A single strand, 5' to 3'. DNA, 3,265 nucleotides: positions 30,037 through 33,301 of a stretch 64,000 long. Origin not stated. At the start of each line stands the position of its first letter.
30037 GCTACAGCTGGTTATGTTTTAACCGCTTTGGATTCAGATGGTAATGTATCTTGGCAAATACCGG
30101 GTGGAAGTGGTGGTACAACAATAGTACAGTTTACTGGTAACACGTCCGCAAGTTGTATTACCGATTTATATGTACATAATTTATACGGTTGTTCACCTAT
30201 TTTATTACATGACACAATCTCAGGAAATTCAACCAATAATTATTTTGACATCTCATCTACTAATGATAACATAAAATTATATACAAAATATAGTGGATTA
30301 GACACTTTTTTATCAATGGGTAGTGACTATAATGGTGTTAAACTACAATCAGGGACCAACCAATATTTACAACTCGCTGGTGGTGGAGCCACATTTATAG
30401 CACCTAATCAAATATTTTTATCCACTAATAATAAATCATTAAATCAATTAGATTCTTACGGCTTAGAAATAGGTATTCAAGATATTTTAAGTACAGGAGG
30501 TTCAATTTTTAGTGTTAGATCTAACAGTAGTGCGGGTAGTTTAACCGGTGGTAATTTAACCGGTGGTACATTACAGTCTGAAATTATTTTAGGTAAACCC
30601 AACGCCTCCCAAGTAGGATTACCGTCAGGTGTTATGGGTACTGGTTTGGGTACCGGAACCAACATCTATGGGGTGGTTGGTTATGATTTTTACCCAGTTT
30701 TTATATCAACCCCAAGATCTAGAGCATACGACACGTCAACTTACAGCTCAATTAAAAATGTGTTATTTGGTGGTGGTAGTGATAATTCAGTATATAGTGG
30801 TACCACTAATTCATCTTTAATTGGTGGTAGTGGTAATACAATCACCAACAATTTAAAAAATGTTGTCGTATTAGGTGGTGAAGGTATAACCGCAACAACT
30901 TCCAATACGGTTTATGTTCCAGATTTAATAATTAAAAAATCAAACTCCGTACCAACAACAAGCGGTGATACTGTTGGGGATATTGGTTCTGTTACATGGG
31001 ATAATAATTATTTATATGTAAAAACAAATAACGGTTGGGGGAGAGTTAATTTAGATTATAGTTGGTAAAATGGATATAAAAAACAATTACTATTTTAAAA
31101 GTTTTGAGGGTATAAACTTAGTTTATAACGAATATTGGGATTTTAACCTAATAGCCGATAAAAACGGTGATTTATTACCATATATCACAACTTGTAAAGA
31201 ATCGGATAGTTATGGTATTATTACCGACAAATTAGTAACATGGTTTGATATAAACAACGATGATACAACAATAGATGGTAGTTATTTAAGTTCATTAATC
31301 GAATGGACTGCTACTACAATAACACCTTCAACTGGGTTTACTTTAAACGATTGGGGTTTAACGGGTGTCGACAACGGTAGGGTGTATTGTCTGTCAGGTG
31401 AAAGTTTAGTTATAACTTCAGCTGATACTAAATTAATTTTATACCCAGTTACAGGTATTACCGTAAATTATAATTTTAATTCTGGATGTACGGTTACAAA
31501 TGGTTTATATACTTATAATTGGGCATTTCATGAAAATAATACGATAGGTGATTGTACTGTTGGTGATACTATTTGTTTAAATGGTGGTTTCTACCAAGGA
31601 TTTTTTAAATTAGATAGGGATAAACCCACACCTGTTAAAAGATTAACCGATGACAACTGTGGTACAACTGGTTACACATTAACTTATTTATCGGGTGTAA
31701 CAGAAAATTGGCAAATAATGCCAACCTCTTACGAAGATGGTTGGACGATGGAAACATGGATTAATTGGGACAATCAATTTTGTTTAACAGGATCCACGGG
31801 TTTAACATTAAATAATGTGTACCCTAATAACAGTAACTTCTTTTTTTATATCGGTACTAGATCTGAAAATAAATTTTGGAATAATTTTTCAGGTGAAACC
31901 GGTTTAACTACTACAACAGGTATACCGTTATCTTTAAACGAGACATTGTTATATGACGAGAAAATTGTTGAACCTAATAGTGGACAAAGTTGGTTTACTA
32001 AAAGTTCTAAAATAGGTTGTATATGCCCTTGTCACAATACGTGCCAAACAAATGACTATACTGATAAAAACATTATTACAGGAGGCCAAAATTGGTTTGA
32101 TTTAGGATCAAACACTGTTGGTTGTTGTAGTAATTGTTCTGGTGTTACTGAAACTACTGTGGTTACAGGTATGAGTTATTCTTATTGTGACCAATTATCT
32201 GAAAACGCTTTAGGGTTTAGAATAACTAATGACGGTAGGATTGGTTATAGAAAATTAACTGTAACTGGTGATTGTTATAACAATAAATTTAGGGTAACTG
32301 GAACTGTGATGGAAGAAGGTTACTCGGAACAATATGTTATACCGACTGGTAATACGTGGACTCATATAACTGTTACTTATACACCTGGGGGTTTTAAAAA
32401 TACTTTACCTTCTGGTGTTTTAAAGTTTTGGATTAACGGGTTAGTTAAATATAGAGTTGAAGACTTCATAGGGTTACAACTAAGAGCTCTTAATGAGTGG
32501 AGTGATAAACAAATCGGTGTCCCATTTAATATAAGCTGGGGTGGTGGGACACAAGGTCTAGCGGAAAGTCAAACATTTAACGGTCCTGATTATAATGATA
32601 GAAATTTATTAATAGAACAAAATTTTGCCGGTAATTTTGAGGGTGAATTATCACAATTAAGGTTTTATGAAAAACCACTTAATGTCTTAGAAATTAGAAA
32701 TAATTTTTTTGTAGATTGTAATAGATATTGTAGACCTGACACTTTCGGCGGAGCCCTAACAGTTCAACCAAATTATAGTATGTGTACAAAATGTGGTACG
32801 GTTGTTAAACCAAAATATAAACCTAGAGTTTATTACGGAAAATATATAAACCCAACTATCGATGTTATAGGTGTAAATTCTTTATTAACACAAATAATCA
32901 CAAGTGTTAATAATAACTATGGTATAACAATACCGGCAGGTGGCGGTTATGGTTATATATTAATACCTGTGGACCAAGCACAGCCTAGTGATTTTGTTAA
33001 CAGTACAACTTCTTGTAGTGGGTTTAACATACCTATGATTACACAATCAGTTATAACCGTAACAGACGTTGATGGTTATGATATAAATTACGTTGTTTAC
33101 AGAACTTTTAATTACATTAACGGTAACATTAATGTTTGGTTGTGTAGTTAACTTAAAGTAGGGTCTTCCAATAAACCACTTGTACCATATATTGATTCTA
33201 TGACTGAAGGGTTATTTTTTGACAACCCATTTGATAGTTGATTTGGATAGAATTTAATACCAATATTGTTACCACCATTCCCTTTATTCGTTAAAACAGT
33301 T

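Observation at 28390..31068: Receptor-binding protein with YadA-head-like SHAEG 14-residue tandem repeats (two blocks; 42-nt DNA periodicity)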

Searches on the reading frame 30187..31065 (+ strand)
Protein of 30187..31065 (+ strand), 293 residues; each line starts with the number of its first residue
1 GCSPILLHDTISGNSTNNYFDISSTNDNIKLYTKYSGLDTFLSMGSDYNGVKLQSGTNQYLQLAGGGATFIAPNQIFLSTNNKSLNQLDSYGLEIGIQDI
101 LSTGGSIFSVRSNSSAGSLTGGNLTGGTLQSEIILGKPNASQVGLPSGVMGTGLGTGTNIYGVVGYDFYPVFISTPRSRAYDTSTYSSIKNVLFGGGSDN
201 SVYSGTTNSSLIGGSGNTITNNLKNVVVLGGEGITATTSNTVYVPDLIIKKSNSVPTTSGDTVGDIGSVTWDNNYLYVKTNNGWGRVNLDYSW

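Call 55: search_protein_families(library=pfam, proteins=[window:30220-31065:+], max_evalue=10)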
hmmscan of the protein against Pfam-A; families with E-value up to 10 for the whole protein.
window:30220-31065:+ (282 aa): 0 families

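Call 56: search_protein_families(library=phrogs, proteins=[window:30220-31065:+], max_evalue=0.1)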
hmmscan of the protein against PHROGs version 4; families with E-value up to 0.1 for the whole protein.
window:30220-31065:+ (282 aa): 0 families

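Call 57: find_homologous_proteins(query=window:30187-31065:+, max_evalue=0.001)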
Query window:30187-31065:+ (293 aa): 23 proteins with E <= 0.001 among 3339 candidates.
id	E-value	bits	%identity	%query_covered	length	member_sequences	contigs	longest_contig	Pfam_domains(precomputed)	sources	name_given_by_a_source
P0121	7.4e-95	336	61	100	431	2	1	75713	-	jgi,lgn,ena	jgi:hypothetical protein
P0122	2.2e-93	331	69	83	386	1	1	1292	-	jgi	jgi:hypothetical protein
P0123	4.6e-92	327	60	100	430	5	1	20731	-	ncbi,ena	-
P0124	4.2e-87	310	56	100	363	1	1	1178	-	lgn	-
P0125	2.1e-57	213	54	85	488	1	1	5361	-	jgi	-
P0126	2.8e-56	209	52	85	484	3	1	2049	-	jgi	jgi:hypothetical protein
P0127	1.3e-38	151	82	34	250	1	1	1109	-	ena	-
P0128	3.5e-28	117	56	37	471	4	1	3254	-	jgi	jgi:hypothetical protein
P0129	1.4e-23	102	61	28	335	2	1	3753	-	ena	-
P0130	4.5e-21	94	54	31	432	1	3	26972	PF05658.20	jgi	jgi:hypothetical protein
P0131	5.3e-21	93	54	31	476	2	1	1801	PF05658.20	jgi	jgi:hypothetical protein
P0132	1.1e-20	92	50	42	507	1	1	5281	-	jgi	jgi:hypothetical protein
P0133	2.5e-20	91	55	33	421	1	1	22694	-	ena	-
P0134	3.8e-17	81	69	23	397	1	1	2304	-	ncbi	-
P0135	3.4e-11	61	46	27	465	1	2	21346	-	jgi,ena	jgi:hypothetical protein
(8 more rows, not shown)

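Call 66: predict_structure(alignment_id=A3)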
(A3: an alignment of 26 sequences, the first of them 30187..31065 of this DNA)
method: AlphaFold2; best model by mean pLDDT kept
length: 293 residues; sequences in the alignment: 26
mean_pLDDT: 55.6   pTM: 0.42
mean pLDDT of the five models: 55.6, 54.3, 53.8, 53.6, 52.0
residues with pLDDT >= 90: 1; 70-90: 76; 50-70: 68; < 50: 148
segments of 3 or more residues with pLDDT < 50: 1-3, 6-9, 12-15, 26-28, 32-40, 42-52, 54-60, 64-69, 71-74, 100-109, 111-132, 134-178, 180-187, 250-252
pLDDT, mean of each block of 10 residues (from residue 1): 47 49 50 46 42 43 46 54 58 53 46 45 39 44 39 34 33 43 47 68 79 81 86 82 65 61 72 79 81 53
secondary structure, 60 per line:
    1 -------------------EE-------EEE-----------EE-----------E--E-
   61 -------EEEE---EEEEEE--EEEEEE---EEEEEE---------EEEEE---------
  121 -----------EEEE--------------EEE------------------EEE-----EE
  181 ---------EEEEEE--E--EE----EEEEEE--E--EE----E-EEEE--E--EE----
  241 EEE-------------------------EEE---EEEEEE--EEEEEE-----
elements in order: E29-31 E68-71 E75-80 E83-88 E92-97 E107-111 E132-135 E150-152 E171-173 E190-195 E207-212 E226-229 E241-243 E269-271 E275-280 E283-288

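Call 68: fold_search(model_id=the predicted structure, library=pdb)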
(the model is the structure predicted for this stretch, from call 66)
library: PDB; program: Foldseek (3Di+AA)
matches with E <= 10: 244; with E <= 0.001: 0
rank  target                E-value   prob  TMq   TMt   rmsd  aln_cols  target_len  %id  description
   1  3bfp                  2.7e-02  0.51  0.12  0.17  10.1       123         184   15  Crystal Structure of apo-PglD from Campylobacter jejuni (released 2008-01-22)
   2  4eaa                  2.3e-01  0.60  0.14  0.19   8.1       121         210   10  X-ray crystal structure of the H141N mutant of perosamine N-acetyltransferase from Caulobacter crescentus in complex wit (released 2012-04-04)
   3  3ult_A                3.0e-01  0.93  0.15  0.36   7.0        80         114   21  Crystal structure of an ice-binding protein from the perennial ryegrass, Lolium perenne (released 2012-02-15)
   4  5w6j_B                4.6e-01  0.21  0.12  0.09   8.5        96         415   11  Agrobacterium tumefaciens ADP-glucose pyrophosphorylase (released 2018-11-14)
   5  5w6j_C                5.2e-01  0.10  0.11  0.09  10.3       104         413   14  Agrobacterium tumefaciens ADP-glucose pyrophosphorylase (released 2018-11-14)
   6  5w5t_C                5.4e-01  0.25  0.14  0.11   7.6       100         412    9  Agrobacterium tumefaciens ADP-Glucose Pyrophosphorylase bound to activator ethyl pyruvate (released 2018-11-14)
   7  8enq_A                5.4e-01  0.08  0.10  0.18   9.1       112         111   15  E. coli CsgA fibril (218-pixel box size) (released 2023-10-04)
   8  5w5t_D                6.7e-01  0.12  0.10  0.08   8.3        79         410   10  Agrobacterium tumefaciens ADP-Glucose Pyrophosphorylase bound to activator ethyl pyruvate (released 2018-11-14)
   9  9qez_I                6.7e-01  0.08  0.10  0.15  10.1       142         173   10  Carbonic anhydrase mutant (released 2025-12-10)
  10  5l6v_I                7.1e-01  0.08  0.09  0.07  10.5        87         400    9  Crystal structure of E. coli ADP-glucose pyrophosphorylase (AGPase) in complex with a negative allosteric regulator ad (released 2016-09-07)
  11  4mzu_G                7.1e-01  0.06  0.13  0.13  14.0       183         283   11  Crystal structure of FdtD, a bifunctional ketoisomerase/N-acetyltransferase from Shewanella denitrificans (released 2013-10-09)
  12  3brk                  7.9e-01  0.30  0.16  0.12   7.5        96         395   14  Crystal Structure of ADP-Glucose Pyrophosphorylase from Agrobacterium tumefaciens (released 2008-04-22)
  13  5w5r_O                7.9e-01  0.25  0.16  0.12   7.6       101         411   15  Agrobacterium tumefaciens ADP-glucose pyrophosphorylase P96A mutant bound to activator pyruvate (released 2018-11-14)
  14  3p47                  7.9e-01  0.13  0.11  0.12   9.0       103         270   11  Crystal structure of Entamoeba histolytica Serine acetyltransferase 1 in complex with L-cysteine (released 2011-02-02)
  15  4e79_A                8.7e-01  0.08  0.08  0.07  11.2       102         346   10  Structure of LpxD from Acinetobacter baumannii at 2.66A resolution (P4322 form) (released 2013-01-16)
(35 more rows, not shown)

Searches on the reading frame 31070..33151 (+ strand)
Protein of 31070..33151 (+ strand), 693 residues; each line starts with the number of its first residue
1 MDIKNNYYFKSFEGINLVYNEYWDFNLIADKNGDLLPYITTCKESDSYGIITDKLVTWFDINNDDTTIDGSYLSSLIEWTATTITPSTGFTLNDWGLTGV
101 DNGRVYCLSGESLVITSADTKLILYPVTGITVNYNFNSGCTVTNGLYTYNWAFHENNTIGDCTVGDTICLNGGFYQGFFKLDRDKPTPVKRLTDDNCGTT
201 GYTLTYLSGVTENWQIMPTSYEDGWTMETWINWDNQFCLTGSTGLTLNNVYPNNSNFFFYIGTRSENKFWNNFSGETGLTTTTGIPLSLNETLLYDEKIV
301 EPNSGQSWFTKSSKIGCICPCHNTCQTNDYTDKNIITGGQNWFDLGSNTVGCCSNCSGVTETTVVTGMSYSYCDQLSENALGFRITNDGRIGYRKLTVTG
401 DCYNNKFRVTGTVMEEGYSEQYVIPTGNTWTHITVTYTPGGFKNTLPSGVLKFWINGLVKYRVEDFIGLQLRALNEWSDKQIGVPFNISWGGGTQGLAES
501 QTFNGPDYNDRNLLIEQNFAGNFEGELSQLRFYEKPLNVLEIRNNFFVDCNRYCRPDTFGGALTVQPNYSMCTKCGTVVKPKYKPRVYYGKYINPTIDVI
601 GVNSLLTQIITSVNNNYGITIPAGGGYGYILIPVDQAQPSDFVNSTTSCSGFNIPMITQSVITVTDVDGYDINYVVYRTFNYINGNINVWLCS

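Call 3: search_protein_families(library=pfam, proteins=[window:31070-33151:+], max_evalue=0.1)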
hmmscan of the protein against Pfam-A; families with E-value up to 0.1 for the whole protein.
window:31070-33151:+ (693 aa): 1 family
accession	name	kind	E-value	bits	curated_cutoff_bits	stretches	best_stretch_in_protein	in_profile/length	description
PF13385.13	Laminin_G_3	-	9.6e-05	23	27.6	0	404-457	55-99/151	Concanavalin A-like lectin/glucanases superfamily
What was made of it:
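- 31070..33151 (+): Downstream gene (693 aa) in the same tight operon, possibly a partner fibre or adhesin. Weak Laminin_G_3 match below the cut-off (call 3).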

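Call 4: search_protein_families(library=phrogs, proteins=[window:31070-33151:+], max_evalue=0.01)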
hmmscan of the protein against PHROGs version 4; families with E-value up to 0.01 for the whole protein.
window:31070-33151:+ (693 aa): 0 families
